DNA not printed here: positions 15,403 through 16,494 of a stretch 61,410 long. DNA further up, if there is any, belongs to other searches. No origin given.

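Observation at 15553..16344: Tandem-duplicated Trp/Tyr-rich secreted protein embedded in the bcs operon: candidate outer-membrane or glycan-binding component replacing BcsC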

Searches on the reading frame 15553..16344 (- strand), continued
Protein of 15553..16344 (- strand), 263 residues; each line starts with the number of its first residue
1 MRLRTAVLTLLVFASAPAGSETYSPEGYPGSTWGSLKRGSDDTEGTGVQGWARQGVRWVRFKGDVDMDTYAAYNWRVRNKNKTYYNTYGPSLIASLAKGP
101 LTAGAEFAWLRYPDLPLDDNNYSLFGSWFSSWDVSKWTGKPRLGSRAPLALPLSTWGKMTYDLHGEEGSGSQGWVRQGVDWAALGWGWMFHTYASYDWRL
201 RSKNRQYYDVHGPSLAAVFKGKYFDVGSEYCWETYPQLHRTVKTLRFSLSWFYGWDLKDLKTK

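Call 24: search_protein_families(library=pfam, proteins=[P0052, P0054, P0055, P0059, P0060, P0061, P0062, P0065, P0066, P0069], max_evalue=0.01)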
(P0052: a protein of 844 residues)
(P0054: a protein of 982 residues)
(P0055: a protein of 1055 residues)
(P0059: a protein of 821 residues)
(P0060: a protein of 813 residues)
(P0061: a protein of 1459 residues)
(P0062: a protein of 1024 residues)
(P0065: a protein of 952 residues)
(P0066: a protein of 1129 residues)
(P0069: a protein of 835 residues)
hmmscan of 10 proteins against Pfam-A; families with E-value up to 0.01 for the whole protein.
P0052 (844 aa): 19 families
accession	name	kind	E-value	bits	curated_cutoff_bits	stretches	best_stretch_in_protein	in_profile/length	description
PF13432.12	TPR_16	-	3.7e-20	72.4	32.7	2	484-545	3-64/65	Tetratricopeptide repeat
PF14559.12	TPR_19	-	3.8e-20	72.4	25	3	490-546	3-59/68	Tetratricopeptide repeat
PF12895.13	ANAPC3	-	1.8e-17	63.9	27.2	3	464-537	9-81/82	Anaphase-promoting complex, cyclosome, subunit 3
PF13428.12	TPR_14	-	3.1e-15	55.6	23.5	0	517-549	6-38/44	Tetratricopeptide repeat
PF07719.23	TPR_2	-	1.2e-10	41.1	27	0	484-510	7-33/34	Tetratricopeptide repeat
PF13174.12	TPR_6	-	5.5e-08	33.4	26.3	0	155-183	1-29/33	Tetratricopeptide repeat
PF24575.1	TPR_Slam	-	1.9e-06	28.7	35.2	0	468-501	71-104/104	Surface lipoprotein assembly modifier, N-terminal TPR repeats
PF13431.12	TPR_17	-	1.9e-05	25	24.4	0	361-390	3-32/34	Tetratricopeptide repeat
PF25064.1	ARM_TT21_5th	-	4.8e-05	24.1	27.8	0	482-557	5-79/117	TT21 fifth ARM repeats domain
PF20308.4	TPR-S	-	9.1e-05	23.4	27.6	0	493-572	1-82/102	Tetratricopeptide Repeats-Sensor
PF25062.1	ARM_TT21_N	-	0.00016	21.9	40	0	487-571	3-87/222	Tetratricopeptide repeat protein 21 N-terminal ARM repeat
PF13371.12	TPR_9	-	0.0004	20.8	35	0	358-397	16-55/73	Tetratricopeptide repeat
PF13181.12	TPR_8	-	0.0012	19.3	25.7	0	551-582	2-33/34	Tetratricopeptide repeat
PF13424.12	TPR_12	-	0.0026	18.4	30.1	0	132-182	22-73/77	Tetratricopeptide repeat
PF04733.20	Coatomer_E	-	0.0032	17.4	21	0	136-200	183-247/290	Coatomer epsilon subunit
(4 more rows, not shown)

P0054 (982 aa): 19 families
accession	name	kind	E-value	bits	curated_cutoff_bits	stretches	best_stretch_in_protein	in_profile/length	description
PF14559.12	TPR_19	-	1.5e-24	86.5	25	3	163-214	4-55/68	Tetratricopeptide repeat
PF12895.13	ANAPC3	-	3.9e-22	78.8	27.2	3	152-208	26-80/82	Anaphase-promoting complex, cyclosome, subunit 3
PF07719.23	TPR_2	-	1.8e-12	46.8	27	1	692-723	3-34/34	Tetratricopeptide repeat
PF13428.12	TPR_14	-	1.5e-09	38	23.5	0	692-726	3-37/44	Tetratricopeptide repeat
PF13432.12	TPR_16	-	2.7e-09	37.7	32.7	0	413-461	7-55/65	Tetratricopeptide repeat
PF25064.1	ARM_TT21_5th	-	1.3e-08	35.6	27.8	0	520-575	10-65/117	TT21 fifth ARM repeats domain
PF24575.1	TPR_Slam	-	2.6e-08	34.7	35.2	0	139-238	4-101/104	Surface lipoprotein assembly modifier, N-terminal TPR repeats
PF23914.1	TPR_CcmH_CycH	-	7.5e-08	32.8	42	0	140-177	111-148/158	Cytochrome c-type biogenesis protein H TPR domain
PF13174.12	TPR_6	-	3.2e-07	31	26.3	0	157-181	7-32/33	Tetratricopeptide repeat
PF00515.34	TPR_1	-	1e-06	28.7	27.8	1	691-723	2-34/34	Tetratricopeptide repeat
PF13424.12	TPR_12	-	1.2e-06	29.1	30.1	0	660-718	11-73/77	Tetratricopeptide repeat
PF14561.12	TPR_20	-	1.8e-05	25.4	25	0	387-437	7-56/90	Tetratricopeptide repeat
PF13374.12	TPR_10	-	3.1e-05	24.3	27.5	0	695-718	7-30/42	Tetratricopeptide repeat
PF22205.1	Csm6_6H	-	4.4e-05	24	27.6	0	158-188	10-42/93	Csm6 6H domain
PF13176.12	TPR_7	-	5.9e-05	23.3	27.9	0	697-723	6-34/36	Tetratricopeptide repeat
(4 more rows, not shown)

P0055 (1055 aa): 13 families
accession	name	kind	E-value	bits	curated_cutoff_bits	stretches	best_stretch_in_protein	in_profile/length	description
PF12895.13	ANAPC3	-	6.8e-18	65.2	27.2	2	581-649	13-81/82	Anaphase-promoting complex, cyclosome, subunit 3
PF14559.12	TPR_19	-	1e-15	58.2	25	2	603-647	3-48/68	Tetratricopeptide repeat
PF13432.12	TPR_16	-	2.4e-11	44.3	32.7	0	596-646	2-53/65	Tetratricopeptide repeat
PF13428.12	TPR_14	-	9.7e-10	38.6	23.5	0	770-809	2-41/44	Tetratricopeptide repeat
PF07719.23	TPR_2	-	2.6e-09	36.9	27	0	769-802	1-34/34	Tetratricopeptide repeat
PF23914.1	TPR_CcmH_CycH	-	3.4e-07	30.7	42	1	577-625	107-155/158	Cytochrome c-type biogenesis protein H TPR domain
PF13174.12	TPR_6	-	2.1e-05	25.3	26.3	0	372-400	1-29/33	Tetratricopeptide repeat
PF13181.12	TPR_8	-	4.1e-05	23.8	25.7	0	372-396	2-26/34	Tetratricopeptide repeat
PF24575.1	TPR_Slam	-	0.00032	21.5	35.2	0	707-750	57-100/104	Surface lipoprotein assembly modifier, N-terminal TPR repeats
PF14561.12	TPR_20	-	0.00042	21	25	0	580-614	11-45/90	Tetratricopeptide repeat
PF13424.12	TPR_12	-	0.00046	20.8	30.1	0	736-797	8-73/77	Tetratricopeptide repeat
PF25064.1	ARM_TT21_5th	-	0.0046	17.7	27.8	0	703-754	7-54/117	TT21 fifth ARM repeats domain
PF22205.1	Csm6_6H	-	0.0073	16.9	27.6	0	708-734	13-39/93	Csm6 6H domain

P0059 (821 aa): 15 families
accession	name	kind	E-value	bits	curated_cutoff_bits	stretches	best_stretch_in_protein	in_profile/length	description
PF14559.12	TPR_19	-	1.4e-21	77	25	3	119-169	2-52/68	Tetratricopeptide repeat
PF13432.12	TPR_16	-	9e-18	64.8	32.7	3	249-297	2-50/65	Tetratricopeptide repeat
PF12895.13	ANAPC3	-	1.4e-14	54.6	27.2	0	115-167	30-81/82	Anaphase-promoting complex, cyclosome, subunit 3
PF07719.23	TPR_2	-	4.3e-13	48.7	27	0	353-382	4-33/34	Tetratricopeptide repeat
PF13174.12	TPR_6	-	2.1e-12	47.2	26.3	0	143-168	1-26/33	Tetratricopeptide repeat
PF13428.12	TPR_14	-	6e-12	45.4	23.5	0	355-391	6-42/44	Tetratricopeptide repeat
PF23914.1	TPR_CcmH_CycH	-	6.9e-10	39.4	42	0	190-277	71-154/158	Cytochrome c-type biogenesis protein H TPR domain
PF13424.12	TPR_12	-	1.9e-07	31.6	30.1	0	497-559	9-75/77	Tetratricopeptide repeat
PF13374.12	TPR_10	-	2.7e-05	24.5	27.5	0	246-269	4-27/42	Tetratricopeptide repeat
PF13431.12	TPR_17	-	3.2e-05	24.3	24.4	0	379-404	8-33/34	Tetratricopeptide repeat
PF13371.12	TPR_9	-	0.00034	21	35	0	117-167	4-54/73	Tetratricopeptide repeat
PF14561.12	TPR_20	-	0.00043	21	25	0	369-405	7-43/90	Tetratricopeptide repeat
PF00515.34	TPR_1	-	0.002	18.3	27.8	0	142-163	1-22/34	Tetratricopeptide repeat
PF13429.12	TPR_15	-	0.0038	17.1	26.2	0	281-414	113-244/280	Tetratricopeptide repeat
PF22552.1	TY-Chap3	-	0.0051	18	27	0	232-259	55-82/117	T3SS (YopN, CesT) and YbjN peptide-binding chaperone 3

P0060 (813 aa): 19 families
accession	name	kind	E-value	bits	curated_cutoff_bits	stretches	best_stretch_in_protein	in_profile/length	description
PF14559.12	TPR_19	-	4.3e-22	78.6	25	2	96-148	4-56/68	Tetratricopeptide repeat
PF12895.13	ANAPC3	-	1.4e-16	60.9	27.2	2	90-141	30-80/82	Anaphase-promoting complex, cyclosome, subunit 3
PF13432.12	TPR_16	-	2.6e-12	47.4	32.7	1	88-146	2-60/65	Tetratricopeptide repeat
PF13428.12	TPR_14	-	8.9e-12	44.9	23.5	0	229-264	3-39/44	Tetratricopeptide repeat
PF13174.12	TPR_6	-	4.1e-11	43.2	26.3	0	118-146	1-29/33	Tetratricopeptide repeat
PF07719.23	TPR_2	-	1e-10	41.3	27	1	515-546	3-34/34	Tetratricopeptide repeat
PF00515.34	TPR_1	-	3.2e-07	30.3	27.8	0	514-546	2-34/34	Tetratricopeptide repeat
PF14561.12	TPR_20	-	4e-06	27.5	25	0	422-469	4-50/90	Tetratricopeptide repeat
PF01535.26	PPR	-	0.00031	21.2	25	0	125-147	8-30/31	PPR repeat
PF13181.12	TPR_8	-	0.00073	20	25.7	0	514-546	2-34/34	Tetratricopeptide repeat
PF24575.1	TPR_Slam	-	0.00077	20.3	35.2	0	517-547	51-81/104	Surface lipoprotein assembly modifier, N-terminal TPR repeats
PF25064.1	ARM_TT21_5th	-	0.00079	20.2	27.8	0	123-183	7-67/117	TT21 fifth ARM repeats domain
PF09976.15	TPR_21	-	0.0013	18.9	25.5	0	57-170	50-165/193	Tetratricopeptide repeat-like domain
PF13431.12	TPR_17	-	0.0024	18.5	24.4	0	431-460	3-32/34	Tetratricopeptide repeat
PF25058.1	ARM_TT21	-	0.0024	18.3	27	0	67-132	78-143/155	Tetratricopeptide repeat protein 21 ARM repeat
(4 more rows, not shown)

P0061 (1459 aa): 20 families
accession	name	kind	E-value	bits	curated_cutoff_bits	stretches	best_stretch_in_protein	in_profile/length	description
PF14559.12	TPR_19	-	7.1e-55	183.7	25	6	300-355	2-57/68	Tetratricopeptide repeat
PF12895.13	ANAPC3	-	2.4e-38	130.7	27.2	5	854-925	11-81/82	Anaphase-promoting complex, cyclosome, subunit 3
PF07719.23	TPR_2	-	3.1e-32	108.4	27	0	433-459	3-29/34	Tetratricopeptide repeat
PF00515.34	TPR_1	-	3.2e-29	100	27.8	0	433-454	3-24/34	Tetratricopeptide repeat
PF13174.12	TPR_6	-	1.3e-27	94.9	26.3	0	433-459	2-29/33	Tetratricopeptide repeat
PF13432.12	TPR_16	-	1.9e-26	92.6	32.7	2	438-493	4-59/65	Tetratricopeptide repeat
PF13428.12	TPR_14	-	2e-25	87.1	23.5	0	802-831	4-33/44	Tetratricopeptide repeat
PF13424.12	TPR_12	-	1.4e-20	73.6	30.1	0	1041-1093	8-68/77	Tetratricopeptide repeat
PF23914.1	TPR_CcmH_CycH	-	7e-14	52.4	42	0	295-388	56-149/158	Cytochrome c-type biogenesis protein H TPR domain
PF13176.12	TPR_7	-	9.8e-09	35.1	27.9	0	910-932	9-33/36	Tetratricopeptide repeat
PF01535.26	PPR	-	1.1e-08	35.2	25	0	906-925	6-25/31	PPR repeat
PF20308.4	TPR-S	-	1.2e-08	35.9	27.6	0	1052-1108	2-56/102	Tetratricopeptide Repeats-Sensor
PF25063.1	ARM_TT21_C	-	1.7e-08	35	35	1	273-379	4-114/209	Tetratricopeptide repeat protein 21 C-terminal ARM domain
PF13181.12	TPR_8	-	3.6e-07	30.3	25.7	0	1039-1068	4-33/34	Tetratricopeptide repeat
PF13374.12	TPR_10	-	5.7e-06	26.6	27.5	0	1069-1092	1-24/42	Tetratricopeptide repeat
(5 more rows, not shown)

P0062 (1024 aa): 17 families
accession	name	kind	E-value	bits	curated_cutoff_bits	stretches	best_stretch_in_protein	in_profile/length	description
PF14559.12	TPR_19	-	2.6e-25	89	25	3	77-127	5-55/68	Tetratricopeptide repeat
PF12895.13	ANAPC3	-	3.8e-18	66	27.2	1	608-684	2-78/82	Anaphase-promoting complex, cyclosome, subunit 3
PF07719.23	TPR_2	-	2.5e-17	61.9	27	1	706-737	2-33/34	Tetratricopeptide repeat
PF13432.12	TPR_16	-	5.4e-16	59.1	32.7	1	710-748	2-40/65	Tetratricopeptide repeat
PF13428.12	TPR_14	-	2.2e-13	49.9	23.5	0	706-746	2-42/44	Tetratricopeptide repeat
PF23914.1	TPR_CcmH_CycH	-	3.8e-12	46.7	42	0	592-650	84-142/158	Cytochrome c-type biogenesis protein H TPR domain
PF25064.1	ARM_TT21_5th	-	8e-12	45.9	27.8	0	101-163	5-67/117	TT21 fifth ARM repeats domain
PF13424.12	TPR_12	-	2.4e-09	37.7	30.1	0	576-623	26-73/77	Tetratricopeptide repeat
PF00515.34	TPR_1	-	4.3e-08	33.1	27.8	0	66-90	4-28/34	Tetratricopeptide repeat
PF13176.12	TPR_7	-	5.2e-07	29.7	27.9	0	466-481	9-24/36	Tetratricopeptide repeat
PF24575.1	TPR_Slam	-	6.7e-07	30.1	35.2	0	597-648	50-100/104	Surface lipoprotein assembly modifier, N-terminal TPR repeats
PF13174.12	TPR_6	-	8.9e-07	29.6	26.3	0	98-126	1-29/33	Tetratricopeptide repeat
PF14561.12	TPR_20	-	4.3e-06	27.4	25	0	413-457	13-57/90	Tetratricopeptide repeat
PF13429.12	TPR_15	-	8.9e-05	22.5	26.2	1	559-694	112-246/280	Tetratricopeptide repeat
PF25060.1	ARM_TT21_2nd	-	0.00044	20.2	27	0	410-476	45-110/270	Tetratricopeptide repeat protein 21 second ARM domain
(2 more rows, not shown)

P0065 (952 aa): 8 families
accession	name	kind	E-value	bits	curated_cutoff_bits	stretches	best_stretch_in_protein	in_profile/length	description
PF12895.13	ANAPC3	-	2.7e-14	53.7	27.2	2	465-536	8-78/82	Anaphase-promoting complex, cyclosome, subunit 3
PF14559.12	TPR_19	-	7.2e-10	39.5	25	0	602-645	6-49/68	Tetratricopeptide repeat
PF13432.12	TPR_16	-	2.7e-09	37.7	32.7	0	597-645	7-55/65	Tetratricopeptide repeat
PF05036.18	SPOR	-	8.8e-09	36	21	1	29-93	3-69/76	SPOR domain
PF09613.16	HrpB1_HrpK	-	9.9e-06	25.7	29.3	1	565-618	23-76/126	Bacterial type III secretion protein (HrpB1_HrpK)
PF07719.23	TPR_2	-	0.0005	20.4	27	0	664-692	6-34/34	Tetratricopeptide repeat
PF23914.1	TPR_CcmH_CycH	-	0.0027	18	42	0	570-618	104-152/158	Cytochrome c-type biogenesis protein H TPR domain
PF22205.1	Csm6_6H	-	0.005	17.4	27.6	0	596-632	11-45/93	Csm6 6H domain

P0066 (1129 aa): 14 families
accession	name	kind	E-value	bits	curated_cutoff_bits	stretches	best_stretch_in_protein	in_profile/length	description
PF12895.13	ANAPC3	-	8.7e-29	100.1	27.2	3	524-595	9-79/82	Anaphase-promoting complex, cyclosome, subunit 3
PF14559.12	TPR_19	-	2.4e-28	98.7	25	1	73-126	1-53/68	Tetratricopeptide repeat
PF07719.23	TPR_2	-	5.3e-15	54.7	27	1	826-858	2-34/34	Tetratricopeptide repeat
PF13428.12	TPR_14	-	3.8e-12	46.1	23.5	0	826-866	2-42/44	Tetratricopeptide repeat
PF13174.12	TPR_6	-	1.2e-11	44.9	26.3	0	648-678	1-31/33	Tetratricopeptide repeat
PF13432.12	TPR_16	-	3e-11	44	32.7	1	67-125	1-58/65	Tetratricopeptide repeat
PF09613.16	HrpB1_HrpK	-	3.7e-09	36.8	29.3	0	522-605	29-112/126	Bacterial type III secretion protein (HrpB1_HrpK)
PF23914.1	TPR_CcmH_CycH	-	1.8e-07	31.6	42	0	524-566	107-149/158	Cytochrome c-type biogenesis protein H TPR domain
PF13374.12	TPR_10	-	2.8e-07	30.8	27.5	0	540-557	4-21/42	Tetratricopeptide repeat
PF00515.34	TPR_1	-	2.8e-07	30.5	27.8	0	826-858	2-34/34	Tetratricopeptide repeat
PF13424.12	TPR_12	-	3.6e-07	30.7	30.1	0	792-853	8-73/77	Tetratricopeptide repeat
PF25064.1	ARM_TT21_5th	-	8.4e-05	23.3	27.8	0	438-499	8-69/117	TT21 fifth ARM repeats domain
PF04733.20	Coatomer_E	-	8.9e-05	22.5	21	0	77-161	181-265/290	Coatomer epsilon subunit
PF06708.16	DUF1195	-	0.007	16.6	25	0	295-339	54-98/147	Protein of unknown function (DUF1195)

P0069 (835 aa): 14 families
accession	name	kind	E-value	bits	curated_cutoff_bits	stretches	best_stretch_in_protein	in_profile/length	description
PF14559.12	TPR_19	-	2.3e-18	66.7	25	1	126-179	4-57/68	Tetratricopeptide repeat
PF12895.13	ANAPC3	-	1.8e-15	57.4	27.2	2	125-204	1-79/82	Anaphase-promoting complex, cyclosome, subunit 3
PF13432.12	TPR_16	-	3.5e-14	53.4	32.7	0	370-425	1-56/65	Tetratricopeptide repeat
PF00515.34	TPR_1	-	3e-10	39.9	27.8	1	545-575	4-34/34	Tetratricopeptide repeat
PF07719.23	TPR_2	-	3.2e-10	39.8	27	0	545-575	4-34/34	Tetratricopeptide repeat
PF13428.12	TPR_14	-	3.5e-09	36.9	23.5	0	546-579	5-38/44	Tetratricopeptide repeat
PF24575.1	TPR_Slam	-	1.9e-08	35.1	35.2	0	460-493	71-104/104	Surface lipoprotein assembly modifier, N-terminal TPR repeats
PF13174.12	TPR_6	-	3.9e-07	30.7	26.3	0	148-176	1-29/33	Tetratricopeptide repeat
PF13424.12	TPR_12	-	1.1e-06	29.2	30.1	0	484-526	24-67/77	Tetratricopeptide repeat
PF23914.1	TPR_CcmH_CycH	-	1.5e-05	25.4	42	0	454-502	105-153/158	Cytochrome c-type biogenesis protein H TPR domain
PF14561.12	TPR_20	-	1.7e-05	25.5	25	0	347-400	4-56/90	Tetratricopeptide repeat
PF13176.12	TPR_7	-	0.00036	20.8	27.9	0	545-575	2-34/36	Tetratricopeptide repeat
PF13181.12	TPR_8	-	0.00063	20.2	25.7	0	149-171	3-25/34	Tetratricopeptide repeat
PF25063.1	ARM_TT21_C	-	0.004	17.5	35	0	125-181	33-89/209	Tetratricopeptide repeat protein 21 C-terminal ARM domain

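Call 32: search_solved_structures(query=A1, max_evalue=10)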
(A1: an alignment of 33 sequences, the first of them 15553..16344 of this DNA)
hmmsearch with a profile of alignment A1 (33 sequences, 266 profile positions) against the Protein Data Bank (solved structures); distinct sequences matched with E-value up to 10: 0.

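Call 33: find_related_loci(query=A2, collection=genome_contigs, flank=10000)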
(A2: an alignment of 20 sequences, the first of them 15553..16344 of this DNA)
Query A2 (263 aa) in genome_contigs; peptide patterns used: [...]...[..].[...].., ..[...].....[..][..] (x = any residue, [..] = any of these).
39 stretches matched a pattern; 8 encode a relative of the query (tblastn E <= 1e-3); 8 distinct loci.
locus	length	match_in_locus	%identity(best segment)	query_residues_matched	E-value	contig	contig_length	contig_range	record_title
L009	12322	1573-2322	70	8-258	1e-119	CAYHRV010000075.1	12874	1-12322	MAG TPA_asm: uncultured Elusimicrobia bacterium isolate ERP119705_co15_213 genome assembly, contig: NODE_5508_length_128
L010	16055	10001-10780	66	1-258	4e-116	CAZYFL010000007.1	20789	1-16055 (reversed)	MAG TPA_asm: uncultured Elusimicrobiaceae bacterium isolate binchicken_co248_98 genome assembly, contig: NODE_2659_lengt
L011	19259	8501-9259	65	7-258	2e-111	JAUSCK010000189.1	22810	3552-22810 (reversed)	MAG: Elusimicrobiota bacterium isolate E14_concoct.bin.112_sub E14_k141_1280690, whole genome shotgun sequence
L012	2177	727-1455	67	17-258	4e-117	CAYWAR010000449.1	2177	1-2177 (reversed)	MAG TPA_asm: uncultured Elusimicrobia sp. isolate binchicken_co248_100 genome assembly, contig: NODE_131277_length_2177_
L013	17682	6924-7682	63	6-257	3e-108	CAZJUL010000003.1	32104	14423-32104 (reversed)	MAG TPA_asm: uncultured Elusimicrobiaceae bacterium isolate binchicken_co356_8 genome assembly, contig: NODE_766_length_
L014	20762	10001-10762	61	5-258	4e-103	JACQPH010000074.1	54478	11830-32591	MAG: Elusimicrobia bacterium isolate NC_groundwater_1302_Ag_S-0.2um_62_53 S_p2_S4_coassembly_k141_2044215, whole genome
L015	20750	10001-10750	48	27-258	7e-76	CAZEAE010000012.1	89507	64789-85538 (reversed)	MAG TPA_asm: uncultured Elusimicrobia sp. isolate binchicken_co248_32 genome assembly, contig: NODE_160_length_89507_cov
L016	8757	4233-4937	47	23-258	5e-71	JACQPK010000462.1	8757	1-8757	MAG: Elusimicrobia bacterium isolate NC_groundwater_1305_Ag_S-0.2um_70_34 S_p2_S4_coassembly_k141_3601844, whole genome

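Call 35: list_cluster_members(proteins=[P0052, P0054, P0055, P0059, P0061, P0062, P0065, P0066, P0057, P0058])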
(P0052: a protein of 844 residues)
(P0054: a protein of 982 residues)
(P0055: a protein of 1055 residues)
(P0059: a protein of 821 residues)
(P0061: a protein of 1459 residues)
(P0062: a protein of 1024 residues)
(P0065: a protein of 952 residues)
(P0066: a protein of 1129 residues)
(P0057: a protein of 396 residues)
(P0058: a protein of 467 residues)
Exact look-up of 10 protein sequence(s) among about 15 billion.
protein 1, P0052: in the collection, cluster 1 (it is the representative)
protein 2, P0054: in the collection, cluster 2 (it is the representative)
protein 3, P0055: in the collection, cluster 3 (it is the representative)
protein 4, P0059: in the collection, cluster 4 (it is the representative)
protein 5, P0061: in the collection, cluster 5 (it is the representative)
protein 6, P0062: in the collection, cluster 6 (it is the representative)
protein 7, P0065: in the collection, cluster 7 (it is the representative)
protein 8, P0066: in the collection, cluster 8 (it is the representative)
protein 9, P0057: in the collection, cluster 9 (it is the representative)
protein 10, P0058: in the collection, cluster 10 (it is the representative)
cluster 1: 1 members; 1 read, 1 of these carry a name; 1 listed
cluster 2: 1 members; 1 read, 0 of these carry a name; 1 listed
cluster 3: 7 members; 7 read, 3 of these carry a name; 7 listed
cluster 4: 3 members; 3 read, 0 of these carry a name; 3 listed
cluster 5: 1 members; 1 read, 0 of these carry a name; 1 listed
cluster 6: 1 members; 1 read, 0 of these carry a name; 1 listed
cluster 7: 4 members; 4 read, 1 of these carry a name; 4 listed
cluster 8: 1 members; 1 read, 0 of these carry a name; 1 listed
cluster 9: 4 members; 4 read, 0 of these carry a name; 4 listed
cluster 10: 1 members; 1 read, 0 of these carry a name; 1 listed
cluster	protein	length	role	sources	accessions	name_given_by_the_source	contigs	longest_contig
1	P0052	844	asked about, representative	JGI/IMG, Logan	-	tetratricopeptide (TPR) repeat protein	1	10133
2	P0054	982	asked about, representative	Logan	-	-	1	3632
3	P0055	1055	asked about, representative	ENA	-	-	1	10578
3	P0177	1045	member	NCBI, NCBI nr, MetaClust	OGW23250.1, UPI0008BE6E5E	MAG: hypothetical protein A2X55_09795 [Nitrospirae bacterium GWB2_47_37] | status=active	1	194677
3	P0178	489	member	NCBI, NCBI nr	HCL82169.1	MAG TPA: hypothetical protein DHW81_08145, partial [Nitrospiraceae bacterium] | hypothetical protein [Nitrospiraceae bacterium]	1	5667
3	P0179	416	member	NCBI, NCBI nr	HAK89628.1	MAG TPA: hypothetical protein DCP24_11325, partial [Nitrospiraceae bacterium] | hypothetical protein [Nitrospiraceae bacterium]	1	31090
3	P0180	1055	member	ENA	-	-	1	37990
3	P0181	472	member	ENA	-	-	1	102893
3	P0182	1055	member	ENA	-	-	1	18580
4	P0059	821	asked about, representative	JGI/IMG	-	-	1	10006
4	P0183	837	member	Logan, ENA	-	-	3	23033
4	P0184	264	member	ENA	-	-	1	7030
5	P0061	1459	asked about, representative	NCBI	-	-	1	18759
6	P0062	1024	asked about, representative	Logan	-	-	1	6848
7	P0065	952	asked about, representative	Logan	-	-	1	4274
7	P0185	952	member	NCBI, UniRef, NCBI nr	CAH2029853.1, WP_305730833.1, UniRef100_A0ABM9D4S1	tetratricopeptide repeat protein [Trichlorobacter ammonificans] | SPOR domain-containing protein n=1 Tax=Trichlorobacter ammonificans TaxID=2916410 ...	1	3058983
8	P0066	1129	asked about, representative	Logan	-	-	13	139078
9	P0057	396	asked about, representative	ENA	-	-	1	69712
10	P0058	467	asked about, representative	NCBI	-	-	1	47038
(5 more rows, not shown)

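Call 36: find_encoding_contigs(protein=P0185, flank=10000, max_places=1)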
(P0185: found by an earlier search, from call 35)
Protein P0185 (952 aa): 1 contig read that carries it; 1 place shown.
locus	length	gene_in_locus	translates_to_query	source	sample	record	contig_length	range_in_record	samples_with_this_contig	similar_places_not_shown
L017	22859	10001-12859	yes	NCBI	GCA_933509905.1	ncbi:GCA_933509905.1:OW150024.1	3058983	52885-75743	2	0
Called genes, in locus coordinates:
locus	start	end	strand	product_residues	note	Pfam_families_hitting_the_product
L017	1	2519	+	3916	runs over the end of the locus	-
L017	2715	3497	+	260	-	-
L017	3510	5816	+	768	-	PF00535:Glycos_transf_2, PF13641:Glyco_tranf_2_3, PF13506:Glyco_transf_21, PF13632:Glyco_trans_2_3, PF03552:Cellulose_synt, PF07238:PilZ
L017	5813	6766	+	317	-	-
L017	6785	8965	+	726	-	PF03170:CBM_BcsB_1st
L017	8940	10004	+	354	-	PF01270:Glyco_hydro_8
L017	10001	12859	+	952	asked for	PF05036:SPOR, PF13432:TPR_16 (faint), PF12895:ANAPC3 (faint), PF14559:TPR_19 (faint), PF09613:HrpB1_HrpK (faint)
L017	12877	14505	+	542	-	PF11658:CBP_BcsG, PF00884:Sulfatase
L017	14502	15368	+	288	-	PF00781:DAGK_cat, PF19279:YegS_C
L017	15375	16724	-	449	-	PF00919:UPF0004, PF04055:Radical_SAM, PF18693:TRAM_2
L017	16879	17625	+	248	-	PF01048:PNP_UDP_1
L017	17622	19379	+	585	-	PF08497:Radical_SAM_N, PF04055:Radical_SAM (weak), PF11842:DUF3362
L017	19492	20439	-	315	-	PF04055:Radical_SAM, PF16199:Radical_SAM_C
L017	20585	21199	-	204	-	PF02581:TMP-TENI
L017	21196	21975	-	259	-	PF05690:ThiG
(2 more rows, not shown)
